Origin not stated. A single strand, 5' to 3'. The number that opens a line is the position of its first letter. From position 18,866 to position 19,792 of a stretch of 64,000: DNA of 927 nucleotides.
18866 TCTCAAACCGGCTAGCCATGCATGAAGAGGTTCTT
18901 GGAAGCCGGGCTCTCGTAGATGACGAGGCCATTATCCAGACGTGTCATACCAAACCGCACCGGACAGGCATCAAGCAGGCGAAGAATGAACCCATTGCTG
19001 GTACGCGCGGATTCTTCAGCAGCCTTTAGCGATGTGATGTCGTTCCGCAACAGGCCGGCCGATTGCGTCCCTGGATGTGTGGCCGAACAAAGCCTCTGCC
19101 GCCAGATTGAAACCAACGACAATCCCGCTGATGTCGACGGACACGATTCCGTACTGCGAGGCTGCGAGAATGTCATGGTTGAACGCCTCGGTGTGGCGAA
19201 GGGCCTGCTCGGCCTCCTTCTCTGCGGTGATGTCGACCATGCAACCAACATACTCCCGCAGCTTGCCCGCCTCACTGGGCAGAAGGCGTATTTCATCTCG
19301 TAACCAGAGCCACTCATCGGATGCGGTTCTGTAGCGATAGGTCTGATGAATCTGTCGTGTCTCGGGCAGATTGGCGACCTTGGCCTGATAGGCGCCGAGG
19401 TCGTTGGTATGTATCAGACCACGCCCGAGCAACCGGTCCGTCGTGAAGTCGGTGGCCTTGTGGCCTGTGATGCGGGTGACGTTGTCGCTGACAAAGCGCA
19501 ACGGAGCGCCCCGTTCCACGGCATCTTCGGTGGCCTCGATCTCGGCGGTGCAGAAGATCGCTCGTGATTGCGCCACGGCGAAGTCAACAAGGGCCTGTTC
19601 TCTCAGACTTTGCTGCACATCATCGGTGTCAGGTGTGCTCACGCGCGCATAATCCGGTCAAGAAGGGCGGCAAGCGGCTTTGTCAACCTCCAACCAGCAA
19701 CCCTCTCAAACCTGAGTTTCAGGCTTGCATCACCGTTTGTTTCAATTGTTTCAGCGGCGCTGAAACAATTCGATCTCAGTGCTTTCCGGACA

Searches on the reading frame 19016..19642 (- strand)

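Call 16: search_protein_families(library=pfam, proteins=[window:19016-19642:-])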
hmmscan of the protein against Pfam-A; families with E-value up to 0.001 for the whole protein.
window:19016-19642:- (208 aa): 4 families
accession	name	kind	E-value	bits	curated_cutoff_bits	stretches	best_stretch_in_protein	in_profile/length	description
PF08447.18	PAS_3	-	1.2e-11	45.2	25.6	1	50-133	3-87/89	PAS fold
PF00989.32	PAS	-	4.3e-06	27.1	22.6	1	158-201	6-49/113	PAS fold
PF13426.13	PAS_9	-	5.4e-06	27.1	27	0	50-140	15-103/103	PAS domain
PF08448.16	PAS_4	-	1.2e-05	25.9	23.1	0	57-142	34-109/110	PAS fold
